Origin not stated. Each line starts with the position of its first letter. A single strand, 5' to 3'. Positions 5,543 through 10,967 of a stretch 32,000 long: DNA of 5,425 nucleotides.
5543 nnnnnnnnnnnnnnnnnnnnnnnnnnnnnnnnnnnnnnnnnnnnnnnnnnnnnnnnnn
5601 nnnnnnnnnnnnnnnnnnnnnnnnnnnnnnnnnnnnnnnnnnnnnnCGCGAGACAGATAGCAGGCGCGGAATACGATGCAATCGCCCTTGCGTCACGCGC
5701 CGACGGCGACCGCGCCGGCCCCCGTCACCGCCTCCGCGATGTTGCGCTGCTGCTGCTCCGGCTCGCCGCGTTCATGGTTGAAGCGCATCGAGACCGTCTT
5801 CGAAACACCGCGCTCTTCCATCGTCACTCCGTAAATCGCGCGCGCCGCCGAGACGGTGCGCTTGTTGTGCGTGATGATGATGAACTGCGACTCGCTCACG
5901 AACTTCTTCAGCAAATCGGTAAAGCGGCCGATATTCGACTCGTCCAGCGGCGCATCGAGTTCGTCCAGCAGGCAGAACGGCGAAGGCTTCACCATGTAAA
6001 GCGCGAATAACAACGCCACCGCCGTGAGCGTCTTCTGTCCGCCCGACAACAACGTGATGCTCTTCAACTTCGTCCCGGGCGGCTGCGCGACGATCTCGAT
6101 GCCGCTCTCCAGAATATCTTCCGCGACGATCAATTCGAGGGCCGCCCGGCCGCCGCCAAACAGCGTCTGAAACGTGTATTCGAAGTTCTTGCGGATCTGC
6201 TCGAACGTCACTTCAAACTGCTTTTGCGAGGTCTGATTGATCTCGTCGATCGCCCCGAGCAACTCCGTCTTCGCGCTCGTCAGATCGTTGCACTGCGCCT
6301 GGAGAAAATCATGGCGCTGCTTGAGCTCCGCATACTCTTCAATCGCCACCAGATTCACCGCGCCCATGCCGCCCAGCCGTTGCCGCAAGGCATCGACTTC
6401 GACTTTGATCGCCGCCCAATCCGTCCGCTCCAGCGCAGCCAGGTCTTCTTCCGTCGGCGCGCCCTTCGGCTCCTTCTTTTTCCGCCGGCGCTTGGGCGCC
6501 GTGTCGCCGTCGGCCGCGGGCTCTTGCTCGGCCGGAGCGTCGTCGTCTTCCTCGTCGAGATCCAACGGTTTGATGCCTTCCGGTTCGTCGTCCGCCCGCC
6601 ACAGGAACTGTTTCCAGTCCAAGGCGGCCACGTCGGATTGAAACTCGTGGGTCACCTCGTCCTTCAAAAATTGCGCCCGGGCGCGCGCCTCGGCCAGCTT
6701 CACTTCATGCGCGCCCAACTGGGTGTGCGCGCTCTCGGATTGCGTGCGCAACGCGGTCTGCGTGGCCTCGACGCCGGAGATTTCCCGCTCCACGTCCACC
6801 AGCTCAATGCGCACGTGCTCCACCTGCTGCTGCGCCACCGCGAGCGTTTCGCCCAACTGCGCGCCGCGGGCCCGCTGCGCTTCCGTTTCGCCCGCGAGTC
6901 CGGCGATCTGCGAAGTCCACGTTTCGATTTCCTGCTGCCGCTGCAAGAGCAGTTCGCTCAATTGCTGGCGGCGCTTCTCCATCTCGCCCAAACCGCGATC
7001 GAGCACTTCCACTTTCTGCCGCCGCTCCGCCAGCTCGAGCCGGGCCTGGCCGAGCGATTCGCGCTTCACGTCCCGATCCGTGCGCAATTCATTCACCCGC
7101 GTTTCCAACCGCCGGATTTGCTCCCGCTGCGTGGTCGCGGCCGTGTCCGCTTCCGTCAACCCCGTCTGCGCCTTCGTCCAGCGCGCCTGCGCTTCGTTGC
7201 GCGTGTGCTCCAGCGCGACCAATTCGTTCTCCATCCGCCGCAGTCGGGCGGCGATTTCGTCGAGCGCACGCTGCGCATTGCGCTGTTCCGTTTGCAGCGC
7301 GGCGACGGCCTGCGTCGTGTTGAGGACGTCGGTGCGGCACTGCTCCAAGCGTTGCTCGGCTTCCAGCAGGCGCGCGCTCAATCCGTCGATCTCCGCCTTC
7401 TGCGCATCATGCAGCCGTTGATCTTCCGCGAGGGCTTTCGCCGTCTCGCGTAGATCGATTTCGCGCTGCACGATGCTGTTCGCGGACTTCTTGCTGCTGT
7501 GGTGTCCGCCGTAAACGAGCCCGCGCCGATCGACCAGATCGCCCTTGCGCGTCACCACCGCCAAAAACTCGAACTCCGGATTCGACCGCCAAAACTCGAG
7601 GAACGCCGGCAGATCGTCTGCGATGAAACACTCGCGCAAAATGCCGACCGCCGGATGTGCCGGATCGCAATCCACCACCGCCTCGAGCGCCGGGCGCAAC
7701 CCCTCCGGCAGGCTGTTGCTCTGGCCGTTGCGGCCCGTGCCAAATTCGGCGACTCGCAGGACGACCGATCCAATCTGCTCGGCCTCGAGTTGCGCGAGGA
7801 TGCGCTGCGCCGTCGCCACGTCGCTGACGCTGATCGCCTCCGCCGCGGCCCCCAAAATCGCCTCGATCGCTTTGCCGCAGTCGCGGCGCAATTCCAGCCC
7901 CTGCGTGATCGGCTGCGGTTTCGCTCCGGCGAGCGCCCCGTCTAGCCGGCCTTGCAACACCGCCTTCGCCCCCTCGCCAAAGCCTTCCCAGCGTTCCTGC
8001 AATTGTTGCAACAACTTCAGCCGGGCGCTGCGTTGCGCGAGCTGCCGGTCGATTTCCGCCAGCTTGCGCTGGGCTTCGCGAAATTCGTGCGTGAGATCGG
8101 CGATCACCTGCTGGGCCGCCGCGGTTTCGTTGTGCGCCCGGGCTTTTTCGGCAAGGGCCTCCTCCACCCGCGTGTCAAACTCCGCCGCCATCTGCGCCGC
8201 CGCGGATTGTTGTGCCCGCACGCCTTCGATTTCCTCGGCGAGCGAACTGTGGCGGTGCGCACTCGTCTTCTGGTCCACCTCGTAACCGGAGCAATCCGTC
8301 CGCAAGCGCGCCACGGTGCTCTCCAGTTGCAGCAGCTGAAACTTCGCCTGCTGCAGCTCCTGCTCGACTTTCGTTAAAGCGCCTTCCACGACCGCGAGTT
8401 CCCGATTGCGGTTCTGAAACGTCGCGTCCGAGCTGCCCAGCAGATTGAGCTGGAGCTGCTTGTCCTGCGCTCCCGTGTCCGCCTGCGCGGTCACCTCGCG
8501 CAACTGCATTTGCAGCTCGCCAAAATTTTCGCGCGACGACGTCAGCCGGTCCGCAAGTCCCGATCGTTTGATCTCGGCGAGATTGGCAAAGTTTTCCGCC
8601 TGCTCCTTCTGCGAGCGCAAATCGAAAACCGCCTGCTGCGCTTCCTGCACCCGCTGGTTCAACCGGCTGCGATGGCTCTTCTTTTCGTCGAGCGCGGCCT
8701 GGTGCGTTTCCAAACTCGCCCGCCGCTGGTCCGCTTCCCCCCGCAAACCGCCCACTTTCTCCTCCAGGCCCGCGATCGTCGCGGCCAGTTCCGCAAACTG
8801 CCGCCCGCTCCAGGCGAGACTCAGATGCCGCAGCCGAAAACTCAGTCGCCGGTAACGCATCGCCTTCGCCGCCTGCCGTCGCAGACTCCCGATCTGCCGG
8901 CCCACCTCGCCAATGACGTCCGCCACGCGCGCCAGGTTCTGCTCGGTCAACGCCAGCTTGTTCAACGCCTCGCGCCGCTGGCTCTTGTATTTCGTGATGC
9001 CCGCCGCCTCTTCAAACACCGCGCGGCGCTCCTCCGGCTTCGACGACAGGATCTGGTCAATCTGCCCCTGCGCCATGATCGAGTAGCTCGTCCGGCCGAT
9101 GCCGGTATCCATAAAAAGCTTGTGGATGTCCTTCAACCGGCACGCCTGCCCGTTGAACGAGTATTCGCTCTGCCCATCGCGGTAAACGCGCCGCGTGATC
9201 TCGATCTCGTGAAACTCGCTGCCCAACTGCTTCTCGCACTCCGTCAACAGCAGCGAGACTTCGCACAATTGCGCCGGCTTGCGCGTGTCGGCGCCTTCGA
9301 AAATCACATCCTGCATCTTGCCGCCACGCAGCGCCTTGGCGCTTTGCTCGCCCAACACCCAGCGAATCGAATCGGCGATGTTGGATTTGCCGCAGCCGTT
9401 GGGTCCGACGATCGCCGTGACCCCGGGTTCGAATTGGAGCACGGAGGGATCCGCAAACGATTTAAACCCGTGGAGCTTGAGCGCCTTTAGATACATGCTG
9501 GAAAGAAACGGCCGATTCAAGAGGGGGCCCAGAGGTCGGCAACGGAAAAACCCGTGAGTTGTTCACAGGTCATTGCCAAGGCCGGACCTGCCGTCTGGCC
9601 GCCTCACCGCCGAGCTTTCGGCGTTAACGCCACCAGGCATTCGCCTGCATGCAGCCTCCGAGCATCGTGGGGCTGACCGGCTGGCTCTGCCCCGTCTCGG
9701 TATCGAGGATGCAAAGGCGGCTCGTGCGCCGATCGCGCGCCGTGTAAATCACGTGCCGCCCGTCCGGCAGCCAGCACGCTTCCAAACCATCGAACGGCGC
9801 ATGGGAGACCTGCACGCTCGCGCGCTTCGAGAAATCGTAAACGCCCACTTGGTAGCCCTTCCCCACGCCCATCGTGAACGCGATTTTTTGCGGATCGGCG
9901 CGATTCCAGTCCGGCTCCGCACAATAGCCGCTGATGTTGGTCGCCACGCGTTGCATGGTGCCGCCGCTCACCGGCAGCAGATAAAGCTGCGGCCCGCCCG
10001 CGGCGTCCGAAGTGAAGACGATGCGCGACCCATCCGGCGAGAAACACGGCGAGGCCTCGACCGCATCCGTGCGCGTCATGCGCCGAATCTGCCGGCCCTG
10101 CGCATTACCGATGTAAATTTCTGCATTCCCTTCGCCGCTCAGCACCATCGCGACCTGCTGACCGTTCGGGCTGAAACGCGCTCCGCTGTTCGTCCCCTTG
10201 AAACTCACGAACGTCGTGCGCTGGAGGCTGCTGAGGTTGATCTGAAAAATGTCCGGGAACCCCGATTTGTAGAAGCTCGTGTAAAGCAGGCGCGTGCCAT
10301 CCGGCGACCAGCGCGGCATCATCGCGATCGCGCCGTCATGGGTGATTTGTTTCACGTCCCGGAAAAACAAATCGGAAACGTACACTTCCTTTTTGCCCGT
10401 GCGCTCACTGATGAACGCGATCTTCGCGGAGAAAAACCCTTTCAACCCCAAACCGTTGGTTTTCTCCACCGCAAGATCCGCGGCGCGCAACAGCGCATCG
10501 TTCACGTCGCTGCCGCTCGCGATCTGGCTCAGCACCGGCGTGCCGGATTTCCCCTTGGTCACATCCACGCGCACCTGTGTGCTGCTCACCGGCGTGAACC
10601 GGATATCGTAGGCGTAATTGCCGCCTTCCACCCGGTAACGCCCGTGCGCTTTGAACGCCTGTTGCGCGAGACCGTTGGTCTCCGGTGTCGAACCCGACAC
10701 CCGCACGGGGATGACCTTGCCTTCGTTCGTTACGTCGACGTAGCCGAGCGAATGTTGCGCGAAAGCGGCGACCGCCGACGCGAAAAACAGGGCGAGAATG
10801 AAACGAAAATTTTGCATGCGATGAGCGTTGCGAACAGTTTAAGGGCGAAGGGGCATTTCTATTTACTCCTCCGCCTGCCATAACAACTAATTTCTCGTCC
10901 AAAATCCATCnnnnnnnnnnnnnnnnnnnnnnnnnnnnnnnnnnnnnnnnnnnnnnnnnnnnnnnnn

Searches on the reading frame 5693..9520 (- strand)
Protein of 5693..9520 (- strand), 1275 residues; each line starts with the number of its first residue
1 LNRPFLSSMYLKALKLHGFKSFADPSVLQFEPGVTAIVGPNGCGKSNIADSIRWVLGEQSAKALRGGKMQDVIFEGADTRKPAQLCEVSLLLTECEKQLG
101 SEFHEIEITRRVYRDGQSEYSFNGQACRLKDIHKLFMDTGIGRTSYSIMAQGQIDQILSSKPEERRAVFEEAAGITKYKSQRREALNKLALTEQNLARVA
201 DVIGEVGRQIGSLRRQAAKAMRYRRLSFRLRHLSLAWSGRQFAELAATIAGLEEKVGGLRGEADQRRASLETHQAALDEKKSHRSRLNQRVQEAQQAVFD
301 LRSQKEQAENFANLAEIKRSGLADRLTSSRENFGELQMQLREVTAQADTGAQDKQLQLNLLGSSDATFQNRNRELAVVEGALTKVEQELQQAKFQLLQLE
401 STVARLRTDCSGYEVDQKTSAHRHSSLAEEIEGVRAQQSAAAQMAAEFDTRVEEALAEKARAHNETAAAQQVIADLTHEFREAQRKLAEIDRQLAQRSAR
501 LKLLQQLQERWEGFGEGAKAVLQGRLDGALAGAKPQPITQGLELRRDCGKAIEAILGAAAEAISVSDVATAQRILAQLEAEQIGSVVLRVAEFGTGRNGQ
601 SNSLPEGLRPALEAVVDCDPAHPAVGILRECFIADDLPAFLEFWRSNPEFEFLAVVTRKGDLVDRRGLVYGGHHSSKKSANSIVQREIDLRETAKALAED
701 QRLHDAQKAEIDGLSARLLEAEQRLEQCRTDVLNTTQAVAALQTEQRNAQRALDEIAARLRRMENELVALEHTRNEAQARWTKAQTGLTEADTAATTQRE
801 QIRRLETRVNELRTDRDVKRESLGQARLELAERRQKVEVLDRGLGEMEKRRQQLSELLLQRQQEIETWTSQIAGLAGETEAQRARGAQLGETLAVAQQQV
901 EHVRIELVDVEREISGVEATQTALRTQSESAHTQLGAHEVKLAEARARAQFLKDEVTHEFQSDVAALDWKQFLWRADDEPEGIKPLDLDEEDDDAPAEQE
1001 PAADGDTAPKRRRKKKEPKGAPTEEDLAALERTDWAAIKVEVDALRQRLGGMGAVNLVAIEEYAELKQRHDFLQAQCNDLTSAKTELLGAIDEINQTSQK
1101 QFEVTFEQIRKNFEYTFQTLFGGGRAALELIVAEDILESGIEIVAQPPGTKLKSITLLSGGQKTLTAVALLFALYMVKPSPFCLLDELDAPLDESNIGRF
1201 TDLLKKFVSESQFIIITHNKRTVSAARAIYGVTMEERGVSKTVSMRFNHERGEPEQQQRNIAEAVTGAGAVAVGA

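Call 20: search_protein_families(library=pfam, proteins=[window:5693-9520:-], max_evalue=0.001)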
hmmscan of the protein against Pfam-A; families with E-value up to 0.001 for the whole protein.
window:5693-9520:- (1275 aa): 6 families
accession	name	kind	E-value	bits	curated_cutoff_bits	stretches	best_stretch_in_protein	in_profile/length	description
PF02463.25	SMC_N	-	8e-72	241.7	40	1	10-1240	1-219/220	RecF/RecN/SMC N terminal domain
PF13476.12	AAA_23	-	5.7e-14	53.7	27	1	14-195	2-168/201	AAA domain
PF13304.12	AAA_21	-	1.5e-10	42.1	27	1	34-69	1-26/304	AAA domain, putative AbiEii toxin, Type IV TA system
PF13175.12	AAA_15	-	7.7e-09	36.1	32.1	1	9-70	1-55/374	AAA ATPase domain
PF06470.18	SMC_hinge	-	2.2e-07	31.7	22.5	1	540-637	10-109/116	SMC proteins Flexible Hinge Domain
PF13555.12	AAA_29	-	0.00029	21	27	1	11-57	1-47/61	P-loop containing region of AAA domain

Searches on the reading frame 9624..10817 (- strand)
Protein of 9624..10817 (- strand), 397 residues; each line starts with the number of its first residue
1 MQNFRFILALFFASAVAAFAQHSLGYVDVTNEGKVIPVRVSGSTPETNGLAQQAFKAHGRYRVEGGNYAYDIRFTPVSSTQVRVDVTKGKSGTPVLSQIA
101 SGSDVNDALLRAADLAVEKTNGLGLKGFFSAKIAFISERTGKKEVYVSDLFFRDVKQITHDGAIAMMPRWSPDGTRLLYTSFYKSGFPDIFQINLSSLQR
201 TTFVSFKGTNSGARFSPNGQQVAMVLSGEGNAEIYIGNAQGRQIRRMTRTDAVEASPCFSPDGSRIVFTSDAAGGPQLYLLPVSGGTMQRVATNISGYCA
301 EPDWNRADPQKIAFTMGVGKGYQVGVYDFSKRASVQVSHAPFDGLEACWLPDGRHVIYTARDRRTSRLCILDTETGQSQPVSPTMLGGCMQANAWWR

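Call 20: search_protein_families(library=pfam, proteins=[window:9624-10817:-], max_evalue=0.001)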
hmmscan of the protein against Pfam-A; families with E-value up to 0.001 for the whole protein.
window:9624-10817:- (397 aa): 4 families
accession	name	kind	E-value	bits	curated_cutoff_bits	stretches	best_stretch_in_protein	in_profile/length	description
PF07676.18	PD40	-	6.8e-31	106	20.9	2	156-191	2-37/38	WD40-like Beta Propeller Repeat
PF00930.27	DPPIV_N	-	7.7e-09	35.2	22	0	141-180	21-60/354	Dipeptidyl peptidase IV (DPP IV) N-terminal region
PF25174.1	Beta-prop_THOC3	-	3.4e-07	30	305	0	170-271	54-149/272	THOC3 beta-propeller domain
PF14583.12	Pectate_lyase22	-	0.00037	19.8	30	0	254-283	353-382/386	Oligogalacturonate lyase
